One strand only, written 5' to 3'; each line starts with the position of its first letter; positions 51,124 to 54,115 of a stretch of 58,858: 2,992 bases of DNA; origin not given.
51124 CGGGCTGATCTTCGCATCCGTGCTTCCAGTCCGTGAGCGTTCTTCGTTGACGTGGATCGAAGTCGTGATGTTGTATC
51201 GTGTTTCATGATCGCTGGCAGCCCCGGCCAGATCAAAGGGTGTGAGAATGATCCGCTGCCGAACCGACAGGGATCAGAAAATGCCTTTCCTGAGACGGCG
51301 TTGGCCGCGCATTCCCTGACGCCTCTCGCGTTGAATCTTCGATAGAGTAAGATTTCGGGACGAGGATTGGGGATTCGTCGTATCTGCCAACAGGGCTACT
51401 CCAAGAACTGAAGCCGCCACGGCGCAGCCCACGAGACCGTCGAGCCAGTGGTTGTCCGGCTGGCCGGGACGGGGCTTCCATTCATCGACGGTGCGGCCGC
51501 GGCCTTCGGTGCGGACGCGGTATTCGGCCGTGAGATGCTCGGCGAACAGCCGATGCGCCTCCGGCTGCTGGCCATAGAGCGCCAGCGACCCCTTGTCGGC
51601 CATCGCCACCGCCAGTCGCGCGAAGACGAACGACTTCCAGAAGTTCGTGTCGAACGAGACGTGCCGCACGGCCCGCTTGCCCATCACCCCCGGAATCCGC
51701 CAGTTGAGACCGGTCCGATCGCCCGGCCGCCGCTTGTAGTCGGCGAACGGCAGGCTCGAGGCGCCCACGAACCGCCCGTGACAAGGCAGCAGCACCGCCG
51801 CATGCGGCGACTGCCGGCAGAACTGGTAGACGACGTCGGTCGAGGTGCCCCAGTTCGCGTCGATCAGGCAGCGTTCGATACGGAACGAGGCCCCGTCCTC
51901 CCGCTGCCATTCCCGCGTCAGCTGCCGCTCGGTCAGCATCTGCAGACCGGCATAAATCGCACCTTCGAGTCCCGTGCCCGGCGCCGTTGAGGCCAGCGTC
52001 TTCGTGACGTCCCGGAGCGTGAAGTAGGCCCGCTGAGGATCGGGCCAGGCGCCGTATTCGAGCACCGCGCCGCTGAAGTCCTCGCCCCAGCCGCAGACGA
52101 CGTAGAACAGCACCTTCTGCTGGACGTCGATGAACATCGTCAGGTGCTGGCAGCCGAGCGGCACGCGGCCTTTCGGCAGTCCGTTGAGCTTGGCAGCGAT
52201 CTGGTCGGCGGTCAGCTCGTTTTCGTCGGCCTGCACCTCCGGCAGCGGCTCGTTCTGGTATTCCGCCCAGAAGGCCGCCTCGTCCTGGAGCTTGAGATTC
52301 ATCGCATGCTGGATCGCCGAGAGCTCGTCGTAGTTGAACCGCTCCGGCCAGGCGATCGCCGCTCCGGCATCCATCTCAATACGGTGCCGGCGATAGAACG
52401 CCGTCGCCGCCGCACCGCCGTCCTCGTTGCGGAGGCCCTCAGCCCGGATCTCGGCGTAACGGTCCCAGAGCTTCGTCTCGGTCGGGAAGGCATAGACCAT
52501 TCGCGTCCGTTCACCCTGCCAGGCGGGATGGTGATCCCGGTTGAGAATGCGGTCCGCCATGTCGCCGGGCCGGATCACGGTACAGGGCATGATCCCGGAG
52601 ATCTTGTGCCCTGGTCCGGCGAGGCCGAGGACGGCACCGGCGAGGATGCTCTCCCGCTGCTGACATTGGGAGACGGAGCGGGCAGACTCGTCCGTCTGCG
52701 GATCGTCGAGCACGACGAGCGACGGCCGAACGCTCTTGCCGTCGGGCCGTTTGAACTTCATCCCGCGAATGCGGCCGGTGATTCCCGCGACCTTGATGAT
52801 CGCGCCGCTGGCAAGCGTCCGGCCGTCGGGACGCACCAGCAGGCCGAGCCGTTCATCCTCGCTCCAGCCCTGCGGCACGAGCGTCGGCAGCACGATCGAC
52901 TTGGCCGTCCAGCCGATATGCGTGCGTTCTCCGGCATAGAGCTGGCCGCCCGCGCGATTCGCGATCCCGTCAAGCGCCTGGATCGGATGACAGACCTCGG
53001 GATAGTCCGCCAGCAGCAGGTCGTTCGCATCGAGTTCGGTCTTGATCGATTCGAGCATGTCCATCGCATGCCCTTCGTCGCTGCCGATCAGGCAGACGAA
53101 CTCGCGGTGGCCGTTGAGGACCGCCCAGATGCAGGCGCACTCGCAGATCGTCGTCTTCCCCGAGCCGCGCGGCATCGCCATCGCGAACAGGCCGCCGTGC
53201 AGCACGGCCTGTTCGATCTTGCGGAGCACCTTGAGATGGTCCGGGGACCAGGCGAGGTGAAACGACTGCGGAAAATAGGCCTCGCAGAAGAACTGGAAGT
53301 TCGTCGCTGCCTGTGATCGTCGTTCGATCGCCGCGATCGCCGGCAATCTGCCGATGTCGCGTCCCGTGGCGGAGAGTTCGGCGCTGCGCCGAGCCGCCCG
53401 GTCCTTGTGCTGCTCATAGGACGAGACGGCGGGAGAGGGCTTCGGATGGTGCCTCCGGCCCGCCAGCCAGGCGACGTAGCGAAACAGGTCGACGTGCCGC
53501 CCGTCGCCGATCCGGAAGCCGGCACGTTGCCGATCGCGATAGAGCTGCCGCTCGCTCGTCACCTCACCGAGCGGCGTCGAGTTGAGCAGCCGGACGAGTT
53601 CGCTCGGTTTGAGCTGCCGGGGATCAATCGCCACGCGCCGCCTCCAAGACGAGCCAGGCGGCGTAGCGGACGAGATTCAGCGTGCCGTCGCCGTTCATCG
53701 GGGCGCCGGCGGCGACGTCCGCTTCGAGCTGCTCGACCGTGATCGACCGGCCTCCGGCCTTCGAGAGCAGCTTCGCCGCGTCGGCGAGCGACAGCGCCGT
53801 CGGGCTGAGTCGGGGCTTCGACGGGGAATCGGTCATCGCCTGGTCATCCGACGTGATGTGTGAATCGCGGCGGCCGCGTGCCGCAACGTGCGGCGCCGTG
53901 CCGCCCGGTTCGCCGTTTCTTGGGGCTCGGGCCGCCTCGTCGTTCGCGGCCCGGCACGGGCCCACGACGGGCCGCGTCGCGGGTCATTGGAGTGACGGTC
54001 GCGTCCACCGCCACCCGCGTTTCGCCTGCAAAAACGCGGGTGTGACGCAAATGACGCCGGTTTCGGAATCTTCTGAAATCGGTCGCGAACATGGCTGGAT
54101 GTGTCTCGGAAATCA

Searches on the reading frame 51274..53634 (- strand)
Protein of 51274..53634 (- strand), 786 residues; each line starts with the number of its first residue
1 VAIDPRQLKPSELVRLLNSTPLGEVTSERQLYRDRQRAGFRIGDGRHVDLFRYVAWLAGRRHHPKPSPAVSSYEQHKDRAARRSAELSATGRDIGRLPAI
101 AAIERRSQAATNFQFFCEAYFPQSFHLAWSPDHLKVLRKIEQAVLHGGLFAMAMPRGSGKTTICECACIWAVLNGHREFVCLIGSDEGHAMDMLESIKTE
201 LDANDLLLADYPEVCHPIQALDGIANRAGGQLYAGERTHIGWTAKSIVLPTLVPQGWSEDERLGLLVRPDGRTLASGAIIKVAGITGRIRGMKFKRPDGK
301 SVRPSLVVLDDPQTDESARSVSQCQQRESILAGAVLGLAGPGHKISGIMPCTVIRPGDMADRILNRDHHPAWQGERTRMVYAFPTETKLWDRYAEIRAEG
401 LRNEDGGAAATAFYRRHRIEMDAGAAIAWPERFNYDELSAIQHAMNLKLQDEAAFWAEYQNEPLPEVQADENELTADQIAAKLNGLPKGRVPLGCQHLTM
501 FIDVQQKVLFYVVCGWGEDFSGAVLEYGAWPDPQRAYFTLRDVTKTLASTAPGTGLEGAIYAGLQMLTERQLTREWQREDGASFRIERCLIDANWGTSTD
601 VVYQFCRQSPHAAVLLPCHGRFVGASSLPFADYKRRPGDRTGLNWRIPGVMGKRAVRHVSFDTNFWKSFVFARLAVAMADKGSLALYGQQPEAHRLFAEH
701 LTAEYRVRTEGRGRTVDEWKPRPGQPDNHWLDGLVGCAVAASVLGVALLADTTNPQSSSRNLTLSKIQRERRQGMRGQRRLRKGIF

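Call 3: search_protein_families(library=pfam, max_evalue=0.01, proteins=[window:51274-53634:-])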
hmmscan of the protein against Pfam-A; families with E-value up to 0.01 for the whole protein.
window:51274-53634:- (786 aa): 1 family
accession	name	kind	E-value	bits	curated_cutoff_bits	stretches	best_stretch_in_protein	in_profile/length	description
PF20454.4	GpA_nuclease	-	8.4e-25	88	22.5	1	471-747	53-290/294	Terminase large subunit gpA, endonuclease domain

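Call 76: find_related_loci(query=window:51274-53634:-, collection=viral_contigs, flank=7000)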
Query window:51274-53634:- (786 aa) in viral_contigs; peptide patterns used: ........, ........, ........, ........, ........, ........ (x = any residue, [..] = any of these).
445 stretches matched a pattern; 444 encode a relative of the query (tblastn E <= 1e-3); the best 80 are kept; 80 distinct loci.
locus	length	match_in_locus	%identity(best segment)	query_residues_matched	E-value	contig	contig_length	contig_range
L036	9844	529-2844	88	1-772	0e+0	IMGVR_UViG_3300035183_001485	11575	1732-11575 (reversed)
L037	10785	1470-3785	87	1-771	0e+0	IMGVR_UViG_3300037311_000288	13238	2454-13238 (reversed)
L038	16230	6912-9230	87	1-773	0e+0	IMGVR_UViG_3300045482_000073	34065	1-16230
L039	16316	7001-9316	84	1-771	0e+0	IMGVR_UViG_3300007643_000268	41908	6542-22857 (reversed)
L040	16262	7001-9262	71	1-772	0e+0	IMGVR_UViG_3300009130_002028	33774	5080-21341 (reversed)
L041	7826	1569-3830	72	1-772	0e+0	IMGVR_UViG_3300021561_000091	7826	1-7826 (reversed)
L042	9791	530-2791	70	1-772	0e+0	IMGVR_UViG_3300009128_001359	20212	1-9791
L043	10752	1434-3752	71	1-773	0e+0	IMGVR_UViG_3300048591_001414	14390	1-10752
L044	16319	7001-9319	71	1-773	0e+0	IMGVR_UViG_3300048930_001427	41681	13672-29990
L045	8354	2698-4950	70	1-769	0e+0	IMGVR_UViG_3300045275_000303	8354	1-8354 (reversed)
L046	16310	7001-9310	85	1-769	0e+0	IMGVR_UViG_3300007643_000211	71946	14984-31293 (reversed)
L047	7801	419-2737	69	1-773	0e+0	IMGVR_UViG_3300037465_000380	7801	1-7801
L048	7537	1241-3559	69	1-773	0e+0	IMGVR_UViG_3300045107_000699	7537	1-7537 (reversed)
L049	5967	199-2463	69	1-773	0e+0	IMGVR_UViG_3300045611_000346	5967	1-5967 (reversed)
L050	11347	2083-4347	69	1-773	0e+0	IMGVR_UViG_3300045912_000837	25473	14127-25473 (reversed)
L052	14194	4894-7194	69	1-785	0e+0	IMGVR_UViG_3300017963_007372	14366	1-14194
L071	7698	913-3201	68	1-780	0e+0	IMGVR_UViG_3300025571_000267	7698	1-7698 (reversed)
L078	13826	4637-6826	71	1-748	0e+0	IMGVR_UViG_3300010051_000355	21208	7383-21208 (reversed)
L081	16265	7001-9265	68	1-772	0e+0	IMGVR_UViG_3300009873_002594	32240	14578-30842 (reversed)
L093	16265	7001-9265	68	1-772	0e+0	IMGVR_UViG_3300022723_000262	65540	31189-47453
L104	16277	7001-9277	67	1-776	0e+0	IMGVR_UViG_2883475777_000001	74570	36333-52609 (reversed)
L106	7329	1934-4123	70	1-748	0e+0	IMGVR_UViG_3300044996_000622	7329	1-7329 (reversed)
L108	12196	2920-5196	67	1-776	0e+0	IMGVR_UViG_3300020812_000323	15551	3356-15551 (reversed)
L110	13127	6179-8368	69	1-748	0e+0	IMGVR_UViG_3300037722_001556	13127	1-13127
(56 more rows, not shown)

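Call 81: search_protein_families(library=pfam, max_evalue=0.001, proteins=[L108:5404-9531:-, L104:10755-11945:-, L104:12480-13310:+, L081:10914-12035:+, L081:9678-10361:+, L078:8084-8947:-, L110:9134-10528:+, L052:7347-8645:+, L071:4092-5009:+, L093:9470-10336:-])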
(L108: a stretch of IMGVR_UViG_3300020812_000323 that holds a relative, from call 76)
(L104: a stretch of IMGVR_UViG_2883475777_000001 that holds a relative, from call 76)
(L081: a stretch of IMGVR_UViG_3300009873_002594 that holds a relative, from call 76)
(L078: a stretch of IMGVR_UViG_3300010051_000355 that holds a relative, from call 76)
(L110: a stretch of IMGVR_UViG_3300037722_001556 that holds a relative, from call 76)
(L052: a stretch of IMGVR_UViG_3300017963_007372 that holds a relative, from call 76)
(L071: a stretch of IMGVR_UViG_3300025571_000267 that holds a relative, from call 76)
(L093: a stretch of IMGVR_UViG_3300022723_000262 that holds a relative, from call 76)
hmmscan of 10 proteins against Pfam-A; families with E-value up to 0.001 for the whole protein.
L108:5404-9531:- (1375 aa): 3 families
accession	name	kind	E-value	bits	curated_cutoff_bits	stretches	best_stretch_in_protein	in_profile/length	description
PF25794.1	SACS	-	3.9e-08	33.8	32.8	1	94-121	95-122/247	Sacsin domain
PF13589.12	HATPase_c_3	-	0.0002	21.9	25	1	46-114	8-87/137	Histidine kinase-, DNA gyrase B-, and HSP90-like ATPase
PF13020.12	NOV_C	-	0.00022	21.7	22.1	1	1251-1335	2-81/91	Protein NO VEIN, C-terminal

L104:10755-11945:- (396 aa): 3 families
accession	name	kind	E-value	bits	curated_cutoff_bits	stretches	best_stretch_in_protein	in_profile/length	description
PF18423.6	zf_CopZ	-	1.2e-13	51.2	28.4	2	59-90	32-62/62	Zinc binding domain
PF00403.32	HMA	-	2e-13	51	24.8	1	326-387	1-61/62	Heavy-metal-associated domain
PF02411.20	MerT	-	2.3e-12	47.4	32.9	1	185-260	8-83/116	MerT mercuric transport protein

L104:12480-13310:+ (276 aa): 5 families
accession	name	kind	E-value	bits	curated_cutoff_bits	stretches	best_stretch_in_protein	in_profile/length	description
PF00023.36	Ank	-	8.9e-22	76.4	21.1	1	209-237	4-32/33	Ankyrin repeat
PF12796.13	Ank_2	-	1.1e-19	71.2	27.3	2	154-235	6-88/90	Ankyrin repeats (3 copies)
PF13637.12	Ank_4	-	7.9e-18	64.6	22.7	1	181-227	3-50/50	Ankyrin repeats (many copies)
PF13606.12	Ank_3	-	2.8e-14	52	22.3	0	209-233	4-28/30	Ankyrin repeat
PF13857.12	Ank_5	-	6.8e-12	45.9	27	1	194-238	1-47/56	Ankyrin repeats (many copies)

L081:10914-12035:+ (373 aa): 1 family
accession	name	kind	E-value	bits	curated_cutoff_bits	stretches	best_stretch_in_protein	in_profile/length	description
PF00753.33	Lactamase_B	-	2.3e-07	31.4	22.7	1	24-104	2-77/196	Metallo-beta-lactamase superfamily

L081:9678-10361:+ (227 aa): 0 families

L078:8084-8947:- (287 aa): 0 families

L110:9134-10528:+ (464 aa): 2 families
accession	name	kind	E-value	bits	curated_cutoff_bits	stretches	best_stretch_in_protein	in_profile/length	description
PF06250.17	YhcG_C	-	9.8e-56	188.4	32.5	1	291-441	3-155/157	YhcG PDDEXK nuclease domain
PF17761.7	DUF1016_N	-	5.1e-41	140.4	32.8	1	85-263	2-137/137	DUF1016 N-terminal domain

L052:7347-8645:+ (432 aa): 0 families

L071:4092-5009:+ (305 aa): 2 families
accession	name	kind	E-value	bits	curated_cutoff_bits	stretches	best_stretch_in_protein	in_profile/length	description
PF08843.17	AbiEii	-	2.8e-45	155.6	22.5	1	39-264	1-227/238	Nucleotidyl transferase AbiEii toxin, Type IV TA system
PF14907.12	NTP_transf_5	-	0.00018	21.6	31.2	0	42-88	64-110/249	Uncharacterised nucleotidyltransferase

L093:9470-10336:- (288 aa): 0 families

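Call 102: search_protein_families(library=padloc, max_evalue=0.001, proteins=[L108:5404-9531:-, L110:9134-10528:+, L071:4092-5009:+, L071:3454-4095:+, L052:7347-8645:+, L078:8084-8947:-, L093:9470-10336:-, L081:10914-12035:+, L081:9678-10361:+, L106:4244-4903:+])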
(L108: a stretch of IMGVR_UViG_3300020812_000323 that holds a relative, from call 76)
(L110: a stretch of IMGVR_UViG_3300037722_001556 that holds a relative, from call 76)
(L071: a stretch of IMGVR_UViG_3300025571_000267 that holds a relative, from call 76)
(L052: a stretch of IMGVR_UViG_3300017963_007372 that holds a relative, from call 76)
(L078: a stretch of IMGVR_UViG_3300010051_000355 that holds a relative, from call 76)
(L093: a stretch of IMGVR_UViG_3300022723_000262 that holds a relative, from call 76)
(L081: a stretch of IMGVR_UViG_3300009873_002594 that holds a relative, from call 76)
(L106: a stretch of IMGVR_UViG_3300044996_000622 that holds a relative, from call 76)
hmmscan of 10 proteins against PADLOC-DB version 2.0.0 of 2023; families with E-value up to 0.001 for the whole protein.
L108:5404-9531:- (1375 aa): 8 families
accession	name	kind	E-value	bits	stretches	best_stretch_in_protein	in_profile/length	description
PDLC03964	TmtA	-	8.1e-73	244.2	2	9-1117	14-1134/1538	-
PDLC03965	TmtA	-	2.3e-47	159.7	2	40-705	29-686/1370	-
PDLC03971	TmtA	-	9.6e-41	137.4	2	21-360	33-408/1782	-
PDLC03966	TmtA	-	3.6e-40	135.8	2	25-361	27-382/1655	-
PDLC03972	TmtA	-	5e-31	105.7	2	46-519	46-506/1302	-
PDLC03968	TmtA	-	2.2e-26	89.9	1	47-397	81-409/1486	-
PDLC03969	TmtA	-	8.6e-23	77.9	2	95-340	102-324/1563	-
PDLC03970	TmtA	-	5.8e-11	39.1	1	18-124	41-140/1552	-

L110:9134-10528:+ (464 aa): 33 families (the best 25 are shown)
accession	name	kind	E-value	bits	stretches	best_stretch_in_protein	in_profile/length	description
PDLC04807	PDC-S02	-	3.6e-134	445.4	1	66-452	9-345/351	-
PDLC04810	PDC-S02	-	2.2e-89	298.1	1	77-447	10-345/355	-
PDLC04803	PDC-S02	-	5.9e-88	293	1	143-449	5-261/269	-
PDLC04795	PDC-S02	-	6.7e-87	290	1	64-448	18-346/357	-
PDLC04831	PDC-S02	-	5.4e-83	277.3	1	73-443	6-338/346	-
PDLC04822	PDC-S02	-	4.1e-78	261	1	79-408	11-288/294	-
PDLC04820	PDC-S02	-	3.4e-76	254.4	2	217-448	123-322/332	-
PDLC04827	PDC-S02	-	1.3e-69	232.4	1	77-344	9-231/234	-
PDLC04813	PDC-S02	-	1.5e-49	166.2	1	288-448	4-164/175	-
PDLC04802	PDC-S02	-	2.3e-49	165.8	2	77-244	8-132/171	-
PDLC04812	PDC-S02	-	1e-46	156.5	2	78-171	8-101/151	-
PDLC04817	PDC-S02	-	3.8e-42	142.8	3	80-160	10-89/286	-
PDLC01464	PD_DExK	-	4.8e-40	134.8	1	220-365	1-126/126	"CAS-I,CAS-II,CAS-III,CAS-IV,CAS-V,CAS-VI; associated"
PDLC04797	PDC-S02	-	9.9e-38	127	1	79-175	6-102/126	-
PDLC04826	PDC-S02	-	1.6e-36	124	1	74-332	7-217/222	-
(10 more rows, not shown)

L071:4092-5009:+ (305 aa): 16 families
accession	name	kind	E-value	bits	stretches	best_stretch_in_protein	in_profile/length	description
PDLC02312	AbiEii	-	3e-107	356.1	1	4-303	3-297/299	AbiEii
PDLC02288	AbiEii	-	3.8e-99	329.3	1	7-284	8-273/294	AbiEii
PDLC02291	AbiEii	-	1.1e-42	144.4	1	4-297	10-276/310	AbiEii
PDLC02319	AbiEii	-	1.1e-38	131.3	1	38-282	5-234/241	AbiEii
PDLC02326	AbiEii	-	4.4e-34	115.4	1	9-144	5-132/133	AbiEii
PDLC02314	AbiEii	-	4.2e-25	86.6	1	5-234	5-230/290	AbiEii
PDLC02320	AbiEii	-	1.2e-17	62.3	1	145-277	2-136/147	AbiEii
PDLC02304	AbiEii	-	1e-14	53.1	1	15-277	5-252/260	AbiEii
PDLC02329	AbiEii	-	1.1e-12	45.9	1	6-231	10-233/294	AbiEii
PDLC02311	AbiEii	-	3.9e-12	44.5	1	16-297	6-274/283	AbiEii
PDLC02300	AbiEii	-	1.6e-10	39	1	35-260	23-235/259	AbiEii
PDLC02310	AbiEii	-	3.7e-10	37.7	1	41-225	30-208/265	AbiEii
PDLC02301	AbiEii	-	2e-07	28.9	1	41-280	52-285/291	AbiEii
PDLC02306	AbiEii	-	6.5e-07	27.2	1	49-229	37-226/280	AbiEii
PDLC02308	AbiEii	-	2.4e-06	25.4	1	30-223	8-204/279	AbiEii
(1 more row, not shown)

L071:3454-4095:+ (213 aa): 25 families
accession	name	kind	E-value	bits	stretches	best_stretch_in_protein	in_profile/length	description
PDLC02265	AbiEi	-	8.7e-81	268.4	1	19-212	5-197/198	AbiEi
PDLC02283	AbiEi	-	1.1e-76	255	1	24-212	12-200/201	AbiEi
PDLC02225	AbiEi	-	4.8e-64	213.7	1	18-212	7-194/198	AbiEi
PDLC02239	AbiEi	-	2.2e-47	159.3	1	33-212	13-193/195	AbiEi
PDLC02263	AbiEi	-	9.5e-41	138.2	1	20-210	52-242/244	AbiEi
PDLC02275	AbiEi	-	3.2e-37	126.4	1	24-212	5-183/184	AbiEi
PDLC02248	AbiEi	-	2.2e-35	120.2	1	19-210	5-195/198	AbiEi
PDLC02245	AbiEi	-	4.8e-35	119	1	25-211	6-192/194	AbiEi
PDLC02254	AbiEi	-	1.6e-23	81.4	1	35-209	21-192/197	AbiEi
PDLC02238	AbiEi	-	8.1e-20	69.4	1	38-205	9-171/180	AbiEi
PDLC02267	AbiEi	-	1.2e-17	62.2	1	44-205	38-191/252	AbiEi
PDLC02228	AbiEi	-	6.6e-17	59.5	1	27-130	36-136/216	AbiEi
PDLC02249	AbiEi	-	4e-15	54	1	26-163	13-142/184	AbiEi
PDLC02260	AbiEi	-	7.6e-15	52.9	1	20-119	6-106/131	AbiEi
PDLC02276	AbiEi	-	1.1e-10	39.5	1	43-170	33-164/270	AbiEi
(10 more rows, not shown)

L052:7347-8645:+ (432 aa): 0 families

L078:8084-8947:- (287 aa): 0 families

L093:9470-10336:- (288 aa): 0 families

L081:10914-12035:+ (373 aa): 3 families
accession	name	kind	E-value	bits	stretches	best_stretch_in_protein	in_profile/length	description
PDLC03854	LmuA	-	4.2e-09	34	1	18-99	3-85/345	-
PDLC03805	RTasMBL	-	7e-08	30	1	24-104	7-81/322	DRT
PDLC02158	Avs1a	-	0.00037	17.9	0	207-281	252-321/392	-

L081:9678-10361:+ (227 aa): 0 families

L106:4244-4903:+ (219 aa): 2 families
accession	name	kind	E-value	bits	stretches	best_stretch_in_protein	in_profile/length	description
PDLC04925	PDC-S14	-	4e-06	24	1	75-116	63-108/301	-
PDLC04924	PDC-S14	-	0.00024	18.9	1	76-104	51-82/280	-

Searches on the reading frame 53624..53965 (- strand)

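Call 3: search_protein_families(library=pfam, max_evalue=0.01, proteins=[window:53624-53965:-])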
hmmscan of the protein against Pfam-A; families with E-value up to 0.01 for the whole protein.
window:53624-53965:- (113 aa): 0 families

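Call 105: search_protein_families(library=pfam, max_evalue=1, proteins=[window:53624-53965:-])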
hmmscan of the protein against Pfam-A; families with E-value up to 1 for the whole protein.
window:53624-53965:- (113 aa): 1 family
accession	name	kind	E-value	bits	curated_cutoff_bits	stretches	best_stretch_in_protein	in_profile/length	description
PF17135.9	Ribosomal_L18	-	0.075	12.9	28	1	40-87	88-133/188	Ribosomal protein 60S L18 and 50S L18e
